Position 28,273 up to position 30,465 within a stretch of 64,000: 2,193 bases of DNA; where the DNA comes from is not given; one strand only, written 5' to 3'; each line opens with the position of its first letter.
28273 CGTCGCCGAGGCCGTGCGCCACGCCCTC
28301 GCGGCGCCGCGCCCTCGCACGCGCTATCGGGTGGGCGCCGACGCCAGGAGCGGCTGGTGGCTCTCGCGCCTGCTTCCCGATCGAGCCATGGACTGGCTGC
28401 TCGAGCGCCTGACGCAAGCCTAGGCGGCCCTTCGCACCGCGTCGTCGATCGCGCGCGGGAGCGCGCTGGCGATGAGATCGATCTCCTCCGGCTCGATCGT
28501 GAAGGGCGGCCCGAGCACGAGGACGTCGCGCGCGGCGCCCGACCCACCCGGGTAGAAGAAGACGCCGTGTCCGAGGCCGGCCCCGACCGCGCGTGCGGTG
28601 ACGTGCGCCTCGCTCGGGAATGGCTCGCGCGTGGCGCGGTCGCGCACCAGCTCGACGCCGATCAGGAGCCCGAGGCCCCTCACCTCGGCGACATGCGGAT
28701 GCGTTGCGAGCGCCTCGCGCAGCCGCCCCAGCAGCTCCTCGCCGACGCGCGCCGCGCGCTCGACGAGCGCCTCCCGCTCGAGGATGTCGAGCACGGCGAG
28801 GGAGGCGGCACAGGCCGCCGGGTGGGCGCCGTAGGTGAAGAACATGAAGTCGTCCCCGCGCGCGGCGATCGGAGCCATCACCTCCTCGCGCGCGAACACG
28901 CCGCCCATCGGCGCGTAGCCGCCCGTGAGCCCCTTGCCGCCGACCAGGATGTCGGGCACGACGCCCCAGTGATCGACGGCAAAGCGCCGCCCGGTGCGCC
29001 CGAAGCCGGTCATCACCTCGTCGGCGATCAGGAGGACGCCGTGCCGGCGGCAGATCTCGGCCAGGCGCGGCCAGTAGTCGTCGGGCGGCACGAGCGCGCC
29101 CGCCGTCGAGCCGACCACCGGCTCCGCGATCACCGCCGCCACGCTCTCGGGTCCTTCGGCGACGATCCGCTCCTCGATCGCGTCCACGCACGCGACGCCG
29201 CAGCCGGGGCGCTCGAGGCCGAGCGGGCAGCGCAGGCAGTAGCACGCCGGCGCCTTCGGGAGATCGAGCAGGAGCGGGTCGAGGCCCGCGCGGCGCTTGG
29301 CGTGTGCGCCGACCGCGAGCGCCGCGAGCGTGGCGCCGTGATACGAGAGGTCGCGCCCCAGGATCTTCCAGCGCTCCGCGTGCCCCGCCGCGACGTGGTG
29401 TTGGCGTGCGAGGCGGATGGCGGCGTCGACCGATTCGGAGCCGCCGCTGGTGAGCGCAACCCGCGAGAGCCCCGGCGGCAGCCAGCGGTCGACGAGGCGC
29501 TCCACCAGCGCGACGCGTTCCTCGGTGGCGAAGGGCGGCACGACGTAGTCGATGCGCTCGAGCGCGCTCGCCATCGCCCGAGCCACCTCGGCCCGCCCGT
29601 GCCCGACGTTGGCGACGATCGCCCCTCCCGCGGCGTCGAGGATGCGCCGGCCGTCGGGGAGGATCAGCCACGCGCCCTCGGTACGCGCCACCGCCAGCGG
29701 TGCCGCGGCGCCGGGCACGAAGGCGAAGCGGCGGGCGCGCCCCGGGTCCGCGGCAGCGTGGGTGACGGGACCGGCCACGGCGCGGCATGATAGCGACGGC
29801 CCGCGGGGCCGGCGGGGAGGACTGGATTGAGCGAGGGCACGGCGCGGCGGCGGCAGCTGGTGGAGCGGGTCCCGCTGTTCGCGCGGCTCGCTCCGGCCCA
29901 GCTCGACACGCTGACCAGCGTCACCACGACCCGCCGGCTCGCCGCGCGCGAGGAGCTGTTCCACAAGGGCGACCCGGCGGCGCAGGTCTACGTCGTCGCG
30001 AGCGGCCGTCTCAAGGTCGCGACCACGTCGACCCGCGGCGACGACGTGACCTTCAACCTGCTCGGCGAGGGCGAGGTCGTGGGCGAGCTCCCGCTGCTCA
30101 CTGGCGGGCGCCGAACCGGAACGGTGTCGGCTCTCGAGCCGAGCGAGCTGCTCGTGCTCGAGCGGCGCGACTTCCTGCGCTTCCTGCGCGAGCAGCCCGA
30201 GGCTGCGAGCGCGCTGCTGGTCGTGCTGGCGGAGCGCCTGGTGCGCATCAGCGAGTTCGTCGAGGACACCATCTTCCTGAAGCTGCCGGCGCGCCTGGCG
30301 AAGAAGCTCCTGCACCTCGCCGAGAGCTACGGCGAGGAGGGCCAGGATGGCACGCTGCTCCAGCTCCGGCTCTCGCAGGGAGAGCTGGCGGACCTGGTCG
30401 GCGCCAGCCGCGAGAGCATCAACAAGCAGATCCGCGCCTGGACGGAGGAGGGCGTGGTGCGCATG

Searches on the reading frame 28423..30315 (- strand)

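Call 51: search_protein_families(library=pfam, proteins=[window:28423-30315:-], max_evalue=0.00001)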
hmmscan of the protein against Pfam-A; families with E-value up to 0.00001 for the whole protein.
window:28423-30315:- (631 aa): 1 family
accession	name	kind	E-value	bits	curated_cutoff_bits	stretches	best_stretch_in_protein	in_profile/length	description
PF00202.27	Aminotran_3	-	2.4e-86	290.4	30.5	1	206-623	10-403/403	Aminotransferase class-III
